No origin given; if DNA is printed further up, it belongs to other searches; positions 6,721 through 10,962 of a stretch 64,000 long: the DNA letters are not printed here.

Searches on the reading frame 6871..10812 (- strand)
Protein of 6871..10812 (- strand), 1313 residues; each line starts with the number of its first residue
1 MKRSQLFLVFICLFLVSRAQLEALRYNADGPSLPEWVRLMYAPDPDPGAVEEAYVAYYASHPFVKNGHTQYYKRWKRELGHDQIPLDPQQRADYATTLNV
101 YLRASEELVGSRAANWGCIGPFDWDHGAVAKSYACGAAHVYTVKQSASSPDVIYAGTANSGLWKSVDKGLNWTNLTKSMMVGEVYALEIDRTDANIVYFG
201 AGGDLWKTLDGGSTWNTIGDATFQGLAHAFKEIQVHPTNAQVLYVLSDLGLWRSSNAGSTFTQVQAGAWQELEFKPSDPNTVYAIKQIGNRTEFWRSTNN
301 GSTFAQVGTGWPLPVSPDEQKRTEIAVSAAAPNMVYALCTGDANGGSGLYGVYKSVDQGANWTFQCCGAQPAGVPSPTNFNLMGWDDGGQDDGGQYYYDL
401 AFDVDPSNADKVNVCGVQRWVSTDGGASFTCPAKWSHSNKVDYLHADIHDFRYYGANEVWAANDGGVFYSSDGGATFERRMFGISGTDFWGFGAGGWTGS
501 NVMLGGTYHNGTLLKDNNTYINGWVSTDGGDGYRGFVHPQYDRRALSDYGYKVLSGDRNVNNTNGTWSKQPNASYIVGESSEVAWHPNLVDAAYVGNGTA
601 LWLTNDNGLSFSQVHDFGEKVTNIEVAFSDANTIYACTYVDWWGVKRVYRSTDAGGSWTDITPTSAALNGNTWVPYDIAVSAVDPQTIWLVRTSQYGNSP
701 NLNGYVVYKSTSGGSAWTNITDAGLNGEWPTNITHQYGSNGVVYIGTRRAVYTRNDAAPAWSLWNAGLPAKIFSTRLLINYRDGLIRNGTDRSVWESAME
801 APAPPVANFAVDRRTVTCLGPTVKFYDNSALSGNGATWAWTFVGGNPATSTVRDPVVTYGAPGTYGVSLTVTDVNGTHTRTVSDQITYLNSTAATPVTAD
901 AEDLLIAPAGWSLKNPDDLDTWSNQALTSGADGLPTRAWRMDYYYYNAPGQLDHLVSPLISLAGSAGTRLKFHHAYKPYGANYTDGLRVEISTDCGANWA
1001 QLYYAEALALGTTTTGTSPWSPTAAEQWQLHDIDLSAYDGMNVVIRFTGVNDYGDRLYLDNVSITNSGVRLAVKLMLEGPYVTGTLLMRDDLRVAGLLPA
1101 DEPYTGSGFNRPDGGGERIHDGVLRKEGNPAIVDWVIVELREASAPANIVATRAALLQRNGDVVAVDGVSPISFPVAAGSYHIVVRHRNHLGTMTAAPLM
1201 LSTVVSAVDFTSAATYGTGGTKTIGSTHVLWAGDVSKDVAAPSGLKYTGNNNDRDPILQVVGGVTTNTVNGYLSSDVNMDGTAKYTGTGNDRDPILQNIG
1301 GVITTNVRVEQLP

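Call 28: search_protein_families(library=ncbifam, proteins=[window:6871-10812:-], max_evalue=0.001)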
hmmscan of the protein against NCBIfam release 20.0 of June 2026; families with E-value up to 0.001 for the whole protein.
window:6871-10812:- (1313 aa): 1 family
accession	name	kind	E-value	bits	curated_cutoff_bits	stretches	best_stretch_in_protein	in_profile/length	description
NF045728.1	glycosyl_F510_1955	equivalog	8.3e-24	84.2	175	1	158-309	70-215/246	F510_1955 family glycosylhydrolase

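Call 37: search_protein_families(library=pfam, proteins=[window:6871-10812:-], max_evalue=0.01)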
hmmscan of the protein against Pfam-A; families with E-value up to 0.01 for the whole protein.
window:6871-10812:- (1313 aa): 4 families
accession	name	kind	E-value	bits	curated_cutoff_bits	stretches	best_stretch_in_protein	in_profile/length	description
PF15902.12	Sortilin-Vps10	-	3.2e-24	86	33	3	251-363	3-110/446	Sortilin, neurotensin receptor 3,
PF18911.6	PKD_4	-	7e-10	39.3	27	1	803-887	2-84/85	PKD domain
PF00801.26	PKD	-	4.9e-07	30.1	23.5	1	814-882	8-76/80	PKD domain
PF20773.4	InhA-like_MAM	-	0.0037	17.2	26.9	1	944-1068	41-166/191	Immune inhibitor A-like, MAM domain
